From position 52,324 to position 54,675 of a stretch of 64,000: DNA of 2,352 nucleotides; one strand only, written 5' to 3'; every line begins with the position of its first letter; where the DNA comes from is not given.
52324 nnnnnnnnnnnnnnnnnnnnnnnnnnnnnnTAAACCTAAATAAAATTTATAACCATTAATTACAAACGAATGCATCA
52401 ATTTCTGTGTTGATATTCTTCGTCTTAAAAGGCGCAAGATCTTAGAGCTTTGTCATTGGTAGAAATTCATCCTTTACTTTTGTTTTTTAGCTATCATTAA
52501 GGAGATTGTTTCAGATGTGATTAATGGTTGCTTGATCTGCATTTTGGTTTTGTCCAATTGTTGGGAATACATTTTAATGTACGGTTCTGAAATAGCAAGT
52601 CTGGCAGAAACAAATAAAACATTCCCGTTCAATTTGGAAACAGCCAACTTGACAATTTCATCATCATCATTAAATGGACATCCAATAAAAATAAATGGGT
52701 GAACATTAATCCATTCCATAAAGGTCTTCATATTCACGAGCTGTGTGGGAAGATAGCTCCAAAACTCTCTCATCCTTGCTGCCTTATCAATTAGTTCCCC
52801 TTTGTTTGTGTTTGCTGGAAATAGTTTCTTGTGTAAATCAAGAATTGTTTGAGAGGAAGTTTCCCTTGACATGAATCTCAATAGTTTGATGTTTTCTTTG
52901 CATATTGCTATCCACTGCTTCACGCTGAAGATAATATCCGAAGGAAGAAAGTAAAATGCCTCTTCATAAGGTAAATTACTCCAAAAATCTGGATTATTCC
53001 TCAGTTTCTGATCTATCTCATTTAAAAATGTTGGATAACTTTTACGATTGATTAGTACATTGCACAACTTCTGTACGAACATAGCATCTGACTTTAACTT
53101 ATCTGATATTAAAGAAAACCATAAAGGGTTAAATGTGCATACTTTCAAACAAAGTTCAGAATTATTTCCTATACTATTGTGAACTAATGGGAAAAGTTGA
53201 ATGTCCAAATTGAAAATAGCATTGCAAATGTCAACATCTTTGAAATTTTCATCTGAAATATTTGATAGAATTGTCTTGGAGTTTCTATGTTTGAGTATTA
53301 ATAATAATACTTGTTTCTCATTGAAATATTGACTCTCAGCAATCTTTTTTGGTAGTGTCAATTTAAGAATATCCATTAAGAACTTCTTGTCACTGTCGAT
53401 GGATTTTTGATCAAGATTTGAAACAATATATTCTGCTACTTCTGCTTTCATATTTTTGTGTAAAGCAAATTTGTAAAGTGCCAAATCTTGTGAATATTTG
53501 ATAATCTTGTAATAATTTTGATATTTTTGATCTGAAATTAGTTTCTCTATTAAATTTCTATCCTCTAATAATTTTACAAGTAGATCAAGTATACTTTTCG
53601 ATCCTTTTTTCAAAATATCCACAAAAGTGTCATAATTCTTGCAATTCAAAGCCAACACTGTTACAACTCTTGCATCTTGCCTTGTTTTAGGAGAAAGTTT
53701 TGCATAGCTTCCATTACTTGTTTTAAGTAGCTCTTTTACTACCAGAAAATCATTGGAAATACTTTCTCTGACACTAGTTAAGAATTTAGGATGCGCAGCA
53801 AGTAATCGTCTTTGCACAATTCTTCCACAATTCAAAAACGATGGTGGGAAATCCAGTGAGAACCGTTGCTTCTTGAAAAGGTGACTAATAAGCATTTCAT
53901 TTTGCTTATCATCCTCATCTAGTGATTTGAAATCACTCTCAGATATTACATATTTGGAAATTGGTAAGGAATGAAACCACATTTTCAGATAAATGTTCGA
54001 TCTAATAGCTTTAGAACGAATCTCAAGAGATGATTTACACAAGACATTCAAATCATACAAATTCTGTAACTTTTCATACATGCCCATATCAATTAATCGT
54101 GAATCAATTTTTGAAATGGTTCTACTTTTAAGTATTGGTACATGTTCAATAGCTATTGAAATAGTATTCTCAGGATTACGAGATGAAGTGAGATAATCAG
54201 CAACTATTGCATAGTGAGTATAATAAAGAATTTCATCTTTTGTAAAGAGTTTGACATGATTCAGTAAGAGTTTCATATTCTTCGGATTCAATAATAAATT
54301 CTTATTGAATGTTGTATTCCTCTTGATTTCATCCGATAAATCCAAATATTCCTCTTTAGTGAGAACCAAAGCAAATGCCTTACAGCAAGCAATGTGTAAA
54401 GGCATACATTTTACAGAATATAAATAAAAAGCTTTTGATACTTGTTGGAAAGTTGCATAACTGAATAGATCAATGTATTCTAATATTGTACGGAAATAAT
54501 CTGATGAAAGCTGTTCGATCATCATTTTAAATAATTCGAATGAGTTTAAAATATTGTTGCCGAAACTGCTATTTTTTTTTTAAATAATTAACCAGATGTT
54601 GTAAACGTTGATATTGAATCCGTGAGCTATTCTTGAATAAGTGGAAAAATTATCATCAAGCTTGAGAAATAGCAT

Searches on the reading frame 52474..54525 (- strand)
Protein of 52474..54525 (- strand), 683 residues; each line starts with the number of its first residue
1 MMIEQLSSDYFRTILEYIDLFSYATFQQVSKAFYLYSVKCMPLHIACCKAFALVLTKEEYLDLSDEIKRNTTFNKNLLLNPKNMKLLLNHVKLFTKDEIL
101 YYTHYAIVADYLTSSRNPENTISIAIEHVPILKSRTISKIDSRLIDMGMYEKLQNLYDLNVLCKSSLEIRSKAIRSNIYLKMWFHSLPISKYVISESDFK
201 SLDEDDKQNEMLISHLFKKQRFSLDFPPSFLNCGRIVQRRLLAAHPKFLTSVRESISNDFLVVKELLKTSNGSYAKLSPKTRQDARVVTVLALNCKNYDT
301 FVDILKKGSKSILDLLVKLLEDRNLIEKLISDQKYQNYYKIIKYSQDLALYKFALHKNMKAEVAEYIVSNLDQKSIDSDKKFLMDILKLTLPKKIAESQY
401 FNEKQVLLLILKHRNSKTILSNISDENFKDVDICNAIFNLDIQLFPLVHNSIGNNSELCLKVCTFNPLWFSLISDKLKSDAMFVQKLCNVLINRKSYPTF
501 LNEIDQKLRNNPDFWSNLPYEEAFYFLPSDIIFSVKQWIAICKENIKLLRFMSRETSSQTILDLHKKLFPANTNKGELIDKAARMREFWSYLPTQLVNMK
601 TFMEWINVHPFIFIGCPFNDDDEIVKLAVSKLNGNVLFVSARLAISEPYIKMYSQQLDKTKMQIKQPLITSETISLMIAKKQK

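Call 21: find_encoding_contigs(protein=window:52474-54525:-, flank=3000, max_places=10)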
Protein window:52474-54525:- (683 aa): no gene with exactly this product is on record in the collection.

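Call 22: search_protein_families(library=pfam, proteins=[window:52474-54525:-], max_evalue=0.00001)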
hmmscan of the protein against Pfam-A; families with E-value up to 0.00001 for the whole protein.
window:52474-54525:- (683 aa): 0 families
